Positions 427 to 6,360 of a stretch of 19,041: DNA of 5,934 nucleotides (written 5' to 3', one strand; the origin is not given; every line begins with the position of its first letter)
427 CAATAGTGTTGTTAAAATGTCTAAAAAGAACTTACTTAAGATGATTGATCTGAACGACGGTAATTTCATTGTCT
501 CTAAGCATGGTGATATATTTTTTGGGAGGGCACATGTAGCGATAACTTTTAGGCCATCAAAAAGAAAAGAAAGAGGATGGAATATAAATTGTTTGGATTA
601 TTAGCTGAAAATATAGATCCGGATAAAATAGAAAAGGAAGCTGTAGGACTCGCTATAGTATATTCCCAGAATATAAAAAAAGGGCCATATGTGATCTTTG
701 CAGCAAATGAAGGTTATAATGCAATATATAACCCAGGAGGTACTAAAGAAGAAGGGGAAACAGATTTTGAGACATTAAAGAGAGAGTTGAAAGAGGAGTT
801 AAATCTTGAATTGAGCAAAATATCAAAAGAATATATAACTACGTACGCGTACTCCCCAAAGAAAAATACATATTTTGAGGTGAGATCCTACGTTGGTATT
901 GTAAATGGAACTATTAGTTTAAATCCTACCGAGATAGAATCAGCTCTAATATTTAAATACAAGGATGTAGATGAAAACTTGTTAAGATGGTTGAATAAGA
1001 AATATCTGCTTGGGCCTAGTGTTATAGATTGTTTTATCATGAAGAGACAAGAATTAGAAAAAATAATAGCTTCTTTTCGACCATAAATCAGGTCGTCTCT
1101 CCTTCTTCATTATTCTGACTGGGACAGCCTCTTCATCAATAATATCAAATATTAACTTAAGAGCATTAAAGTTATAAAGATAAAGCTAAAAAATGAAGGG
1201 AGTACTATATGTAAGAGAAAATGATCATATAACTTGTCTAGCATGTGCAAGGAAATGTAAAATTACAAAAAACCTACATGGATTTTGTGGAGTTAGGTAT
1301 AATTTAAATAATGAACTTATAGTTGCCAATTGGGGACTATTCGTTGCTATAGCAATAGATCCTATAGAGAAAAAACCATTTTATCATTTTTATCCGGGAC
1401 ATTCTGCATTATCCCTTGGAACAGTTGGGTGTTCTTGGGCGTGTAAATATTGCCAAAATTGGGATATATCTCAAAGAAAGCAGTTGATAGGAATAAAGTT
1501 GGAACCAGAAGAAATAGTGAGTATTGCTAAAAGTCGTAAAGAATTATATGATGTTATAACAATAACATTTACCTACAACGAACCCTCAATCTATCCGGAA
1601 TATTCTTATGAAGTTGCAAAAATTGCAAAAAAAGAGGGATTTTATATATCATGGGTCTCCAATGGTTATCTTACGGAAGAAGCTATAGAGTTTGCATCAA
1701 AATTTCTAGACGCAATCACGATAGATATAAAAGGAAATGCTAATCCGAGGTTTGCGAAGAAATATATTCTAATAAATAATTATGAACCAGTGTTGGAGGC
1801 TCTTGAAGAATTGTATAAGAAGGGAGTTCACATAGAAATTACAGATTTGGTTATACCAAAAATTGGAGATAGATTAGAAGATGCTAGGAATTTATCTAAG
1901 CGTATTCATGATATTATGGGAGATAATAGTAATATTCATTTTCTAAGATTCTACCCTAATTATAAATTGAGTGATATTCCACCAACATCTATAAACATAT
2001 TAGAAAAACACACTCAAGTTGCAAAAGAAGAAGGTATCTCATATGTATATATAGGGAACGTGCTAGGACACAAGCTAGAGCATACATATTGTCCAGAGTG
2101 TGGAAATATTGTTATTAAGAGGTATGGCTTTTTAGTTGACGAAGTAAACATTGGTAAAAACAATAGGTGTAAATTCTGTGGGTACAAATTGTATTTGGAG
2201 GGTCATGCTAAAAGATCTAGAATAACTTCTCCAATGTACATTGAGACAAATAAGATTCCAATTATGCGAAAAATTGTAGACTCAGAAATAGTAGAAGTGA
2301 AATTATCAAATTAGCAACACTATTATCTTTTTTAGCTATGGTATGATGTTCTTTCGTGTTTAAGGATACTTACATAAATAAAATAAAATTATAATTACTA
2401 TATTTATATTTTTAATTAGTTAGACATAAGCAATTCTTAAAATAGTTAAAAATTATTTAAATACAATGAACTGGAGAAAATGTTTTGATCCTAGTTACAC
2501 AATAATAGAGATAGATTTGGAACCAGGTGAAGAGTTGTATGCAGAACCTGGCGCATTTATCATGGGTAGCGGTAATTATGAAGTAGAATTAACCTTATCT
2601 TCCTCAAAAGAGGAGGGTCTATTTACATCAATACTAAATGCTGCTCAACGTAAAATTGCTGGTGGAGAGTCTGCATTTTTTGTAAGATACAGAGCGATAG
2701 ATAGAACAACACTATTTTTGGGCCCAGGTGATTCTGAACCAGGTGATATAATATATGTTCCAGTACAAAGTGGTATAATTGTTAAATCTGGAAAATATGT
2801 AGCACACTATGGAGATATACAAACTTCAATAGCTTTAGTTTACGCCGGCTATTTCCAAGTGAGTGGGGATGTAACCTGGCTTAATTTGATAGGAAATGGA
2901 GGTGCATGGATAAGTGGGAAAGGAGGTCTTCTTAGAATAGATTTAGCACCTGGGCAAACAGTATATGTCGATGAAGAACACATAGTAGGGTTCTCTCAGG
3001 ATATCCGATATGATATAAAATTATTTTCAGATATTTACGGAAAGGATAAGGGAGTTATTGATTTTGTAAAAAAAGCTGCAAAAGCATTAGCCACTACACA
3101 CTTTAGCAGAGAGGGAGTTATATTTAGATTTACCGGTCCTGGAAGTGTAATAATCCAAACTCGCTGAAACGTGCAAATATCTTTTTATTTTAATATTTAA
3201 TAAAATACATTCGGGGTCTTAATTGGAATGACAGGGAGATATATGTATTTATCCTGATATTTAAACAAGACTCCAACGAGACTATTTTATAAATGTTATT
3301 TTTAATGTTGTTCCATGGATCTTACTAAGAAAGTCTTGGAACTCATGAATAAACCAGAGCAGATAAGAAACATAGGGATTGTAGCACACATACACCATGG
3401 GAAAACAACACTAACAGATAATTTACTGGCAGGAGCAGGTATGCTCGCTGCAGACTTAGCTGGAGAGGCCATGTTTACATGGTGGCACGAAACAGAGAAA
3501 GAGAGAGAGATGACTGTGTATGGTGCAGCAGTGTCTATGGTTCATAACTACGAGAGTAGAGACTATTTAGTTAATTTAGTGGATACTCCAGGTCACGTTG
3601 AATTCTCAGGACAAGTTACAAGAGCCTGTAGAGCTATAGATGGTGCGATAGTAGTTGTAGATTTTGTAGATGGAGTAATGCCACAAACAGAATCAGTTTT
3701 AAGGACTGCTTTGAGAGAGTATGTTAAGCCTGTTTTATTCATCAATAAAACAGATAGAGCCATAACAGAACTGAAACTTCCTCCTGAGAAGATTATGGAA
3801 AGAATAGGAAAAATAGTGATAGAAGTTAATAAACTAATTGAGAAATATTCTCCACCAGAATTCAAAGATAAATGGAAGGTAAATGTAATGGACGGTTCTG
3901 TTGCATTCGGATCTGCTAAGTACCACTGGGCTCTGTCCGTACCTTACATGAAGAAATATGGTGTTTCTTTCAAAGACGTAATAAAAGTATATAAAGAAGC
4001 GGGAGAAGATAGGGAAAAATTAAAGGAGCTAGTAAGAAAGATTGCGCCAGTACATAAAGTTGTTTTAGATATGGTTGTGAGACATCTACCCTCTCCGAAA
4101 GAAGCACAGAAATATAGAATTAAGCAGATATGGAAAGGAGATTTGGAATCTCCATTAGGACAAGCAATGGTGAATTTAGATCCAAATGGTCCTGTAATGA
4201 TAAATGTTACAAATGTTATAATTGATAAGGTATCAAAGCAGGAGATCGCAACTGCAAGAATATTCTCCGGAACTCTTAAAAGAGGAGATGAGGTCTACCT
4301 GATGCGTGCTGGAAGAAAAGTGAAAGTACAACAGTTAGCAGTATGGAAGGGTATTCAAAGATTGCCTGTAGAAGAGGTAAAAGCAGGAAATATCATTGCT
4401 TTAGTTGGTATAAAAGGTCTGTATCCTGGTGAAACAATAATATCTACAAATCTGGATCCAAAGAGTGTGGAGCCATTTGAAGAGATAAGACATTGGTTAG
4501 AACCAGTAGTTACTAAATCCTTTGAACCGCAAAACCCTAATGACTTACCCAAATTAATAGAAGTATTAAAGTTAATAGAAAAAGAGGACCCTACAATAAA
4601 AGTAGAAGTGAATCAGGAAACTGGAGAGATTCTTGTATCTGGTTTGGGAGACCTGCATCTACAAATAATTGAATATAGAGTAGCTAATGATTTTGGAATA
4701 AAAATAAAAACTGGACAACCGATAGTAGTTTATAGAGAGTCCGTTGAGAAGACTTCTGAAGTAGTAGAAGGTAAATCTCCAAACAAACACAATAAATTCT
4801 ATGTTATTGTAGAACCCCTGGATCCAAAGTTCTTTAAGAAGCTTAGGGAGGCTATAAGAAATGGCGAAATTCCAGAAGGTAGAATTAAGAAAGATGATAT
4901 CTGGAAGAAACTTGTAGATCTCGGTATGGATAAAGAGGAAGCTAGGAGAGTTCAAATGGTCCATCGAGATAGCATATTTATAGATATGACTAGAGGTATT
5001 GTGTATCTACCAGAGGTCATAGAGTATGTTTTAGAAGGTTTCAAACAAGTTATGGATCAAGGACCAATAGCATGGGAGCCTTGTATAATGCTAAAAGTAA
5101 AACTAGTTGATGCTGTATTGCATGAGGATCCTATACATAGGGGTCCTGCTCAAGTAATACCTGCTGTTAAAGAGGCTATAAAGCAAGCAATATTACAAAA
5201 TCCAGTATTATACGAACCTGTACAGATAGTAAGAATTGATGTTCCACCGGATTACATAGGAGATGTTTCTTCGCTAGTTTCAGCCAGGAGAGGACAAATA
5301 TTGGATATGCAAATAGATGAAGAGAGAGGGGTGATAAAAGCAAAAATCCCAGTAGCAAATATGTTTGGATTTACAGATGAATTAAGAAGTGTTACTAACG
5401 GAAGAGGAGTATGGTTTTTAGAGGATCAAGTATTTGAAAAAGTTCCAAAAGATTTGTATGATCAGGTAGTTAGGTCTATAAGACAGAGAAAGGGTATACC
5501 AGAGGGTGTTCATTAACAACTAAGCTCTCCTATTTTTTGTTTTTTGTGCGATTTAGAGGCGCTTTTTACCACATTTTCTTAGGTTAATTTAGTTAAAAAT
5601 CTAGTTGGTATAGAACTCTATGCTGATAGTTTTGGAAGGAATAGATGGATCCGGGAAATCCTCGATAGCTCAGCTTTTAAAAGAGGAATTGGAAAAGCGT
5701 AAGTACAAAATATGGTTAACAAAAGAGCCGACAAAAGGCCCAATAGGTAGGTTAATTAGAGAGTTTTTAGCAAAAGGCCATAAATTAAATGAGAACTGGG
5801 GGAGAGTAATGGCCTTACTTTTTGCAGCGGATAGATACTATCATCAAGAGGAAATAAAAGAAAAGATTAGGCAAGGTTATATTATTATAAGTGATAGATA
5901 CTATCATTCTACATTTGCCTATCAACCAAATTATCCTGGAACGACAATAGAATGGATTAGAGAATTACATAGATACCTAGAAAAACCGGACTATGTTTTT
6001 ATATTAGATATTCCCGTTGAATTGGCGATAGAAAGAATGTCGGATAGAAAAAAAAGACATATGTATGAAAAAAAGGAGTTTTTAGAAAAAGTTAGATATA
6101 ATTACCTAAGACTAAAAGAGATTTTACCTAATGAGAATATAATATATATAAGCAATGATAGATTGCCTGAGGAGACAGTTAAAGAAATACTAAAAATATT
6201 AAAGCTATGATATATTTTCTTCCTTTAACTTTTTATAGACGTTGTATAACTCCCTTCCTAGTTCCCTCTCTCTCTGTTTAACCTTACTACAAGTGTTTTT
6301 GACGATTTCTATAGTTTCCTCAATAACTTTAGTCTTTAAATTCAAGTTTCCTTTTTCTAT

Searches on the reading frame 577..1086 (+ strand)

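Call 28: search_protein_families(library=pfam, proteins=[window:577-1086:+], max_evalue=0.01)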
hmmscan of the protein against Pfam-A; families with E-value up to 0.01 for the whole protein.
window:577-1086:+ (169 aa): 1 family
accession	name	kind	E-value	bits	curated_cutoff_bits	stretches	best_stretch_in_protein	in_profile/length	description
PF00293.34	NUDIX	-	3.5e-07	30.7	21.1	1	52-134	33-121/134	NUDIX domain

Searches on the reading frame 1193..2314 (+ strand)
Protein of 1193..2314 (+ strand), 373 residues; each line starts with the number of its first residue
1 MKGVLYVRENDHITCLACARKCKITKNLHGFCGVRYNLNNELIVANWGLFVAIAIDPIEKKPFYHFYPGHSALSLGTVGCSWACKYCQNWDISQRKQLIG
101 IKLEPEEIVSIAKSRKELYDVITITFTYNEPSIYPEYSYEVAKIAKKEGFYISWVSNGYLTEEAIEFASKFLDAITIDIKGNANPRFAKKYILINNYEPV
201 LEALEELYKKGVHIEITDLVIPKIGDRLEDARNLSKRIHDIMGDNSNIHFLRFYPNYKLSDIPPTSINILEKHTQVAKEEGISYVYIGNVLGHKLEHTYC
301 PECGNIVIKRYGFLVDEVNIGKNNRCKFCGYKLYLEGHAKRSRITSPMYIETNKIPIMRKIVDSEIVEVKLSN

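Call 28: search_protein_families(library=pfam, proteins=[window:1193-2314:+], max_evalue=0.01)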
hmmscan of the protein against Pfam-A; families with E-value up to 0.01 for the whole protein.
window:1193-2314:+ (373 aa): 2 families
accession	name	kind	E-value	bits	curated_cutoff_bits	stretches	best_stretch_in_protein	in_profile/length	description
PF04055.27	Radical_SAM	-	5.1e-25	89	29.5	1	77-227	4-157/166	Radical SAM superfamily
PF13353.11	Fer4_12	-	0.00015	22.5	22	1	77-182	12-116/137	4Fe-4S single cluster domain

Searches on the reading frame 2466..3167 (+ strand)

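Call 28: search_protein_families(library=pfam, proteins=[window:2466-3167:+], max_evalue=0.01)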
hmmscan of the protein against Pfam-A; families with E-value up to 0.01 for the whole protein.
window:2466-3167:+ (233 aa): 1 family
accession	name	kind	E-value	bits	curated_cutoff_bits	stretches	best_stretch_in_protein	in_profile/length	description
PF01987.23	AIM24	-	1.2e-39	136.6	25.7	1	10-233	7-205/205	Mitochondrial biogenesis AIM24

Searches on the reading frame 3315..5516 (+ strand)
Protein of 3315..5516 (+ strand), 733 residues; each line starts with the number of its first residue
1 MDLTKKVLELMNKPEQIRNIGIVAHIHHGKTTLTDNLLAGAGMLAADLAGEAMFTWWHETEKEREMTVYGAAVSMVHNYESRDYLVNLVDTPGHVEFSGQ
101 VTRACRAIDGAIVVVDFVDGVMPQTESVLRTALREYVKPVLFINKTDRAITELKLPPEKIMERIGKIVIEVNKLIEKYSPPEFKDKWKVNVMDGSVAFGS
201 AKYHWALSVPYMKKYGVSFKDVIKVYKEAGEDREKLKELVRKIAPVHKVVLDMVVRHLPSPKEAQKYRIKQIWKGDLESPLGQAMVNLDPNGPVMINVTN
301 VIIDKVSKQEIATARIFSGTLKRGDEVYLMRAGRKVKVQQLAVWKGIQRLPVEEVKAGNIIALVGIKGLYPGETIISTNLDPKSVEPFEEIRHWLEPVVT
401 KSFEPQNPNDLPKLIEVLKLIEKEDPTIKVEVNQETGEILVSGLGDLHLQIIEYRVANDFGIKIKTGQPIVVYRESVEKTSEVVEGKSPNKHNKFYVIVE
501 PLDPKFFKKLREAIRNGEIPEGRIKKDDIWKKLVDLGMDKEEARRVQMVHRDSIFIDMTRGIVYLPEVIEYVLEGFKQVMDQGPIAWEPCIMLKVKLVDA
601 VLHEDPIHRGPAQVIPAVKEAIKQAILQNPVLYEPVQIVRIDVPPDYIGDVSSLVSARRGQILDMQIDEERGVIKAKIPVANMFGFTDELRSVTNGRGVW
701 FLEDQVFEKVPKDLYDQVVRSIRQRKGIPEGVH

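Call 28: search_protein_families(library=pfam, proteins=[window:3315-5516:+], max_evalue=0.01)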
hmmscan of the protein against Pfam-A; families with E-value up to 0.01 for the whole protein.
window:3315-5516:+ (733 aa): 7 families
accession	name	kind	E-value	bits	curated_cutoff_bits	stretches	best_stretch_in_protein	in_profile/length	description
PF00009.33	GTP_EFTU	-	4e-46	157.4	26.5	1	15-259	1-187/188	Elongation factor Tu GTP binding domain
PF00679.30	EFG_C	-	4.5e-25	87.9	27.9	1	632-717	2-88/89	Elongation factor G C-terminus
PF03764.24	EFG_IV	-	2.2e-21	76.3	24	1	529-628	16-119/121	Elongation factor G, domain IV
PF14492.12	EFG_III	-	8.9e-20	71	27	1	396-467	3-74/75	Elongation Factor G, domain III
PF03144.31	GTP_EFTU_D2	-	2.2e-13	50.9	30.3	1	311-375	3-72/73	Elongation factor Tu domain 2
PF22042.2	EF-G_D2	-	5.2e-11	42.9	27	1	296-376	4-82/84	Elongation factor G domain 2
PF01926.29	MMR_HSR1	-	0.00078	20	21.9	1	20-145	2-113/113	50S ribosome-binding GTPase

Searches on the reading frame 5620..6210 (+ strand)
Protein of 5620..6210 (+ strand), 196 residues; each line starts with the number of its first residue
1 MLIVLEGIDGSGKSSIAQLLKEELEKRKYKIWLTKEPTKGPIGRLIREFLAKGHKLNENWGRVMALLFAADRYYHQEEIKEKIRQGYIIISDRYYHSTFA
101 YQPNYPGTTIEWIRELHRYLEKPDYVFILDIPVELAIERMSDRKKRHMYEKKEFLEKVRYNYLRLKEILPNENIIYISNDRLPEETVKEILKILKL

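Call 28: search_protein_families(library=pfam, proteins=[window:5620-6210:+], max_evalue=0.01)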
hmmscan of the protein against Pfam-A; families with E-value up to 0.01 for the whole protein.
window:5620-6210:+ (196 aa): 8 families
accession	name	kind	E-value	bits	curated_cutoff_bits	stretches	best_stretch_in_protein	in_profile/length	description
PF02223.23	Thymidylate_kin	-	9.4e-47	159.5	27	1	5-190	1-185/185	Thymidylate kinase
PF13238.12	AAA_18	-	3.2e-06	28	29.4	1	3-148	1-116/128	AAA domain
PF01712.25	dNK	-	1.1e-05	25.7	27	1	3-181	1-182/203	Deoxynucleoside kinase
PF13521.12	AAA_28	-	1.8e-05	25.4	27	1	3-156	2-140/164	AAA domain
PF01202.28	SKI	-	0.00032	21.3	22.1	1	114-194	76-158/159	Shikimate kinase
PF08433.16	KTI12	-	0.002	18.1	22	1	1-36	1-37/271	Chromatin associated protein KTI12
PF13207.12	AAA_17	-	0.0043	17.8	27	0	7-148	2-127/136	AAA domain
PF01583.26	APS_kinase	-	0.0048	17.4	21.1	0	2-31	4-33/152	Adenylylsulphate kinase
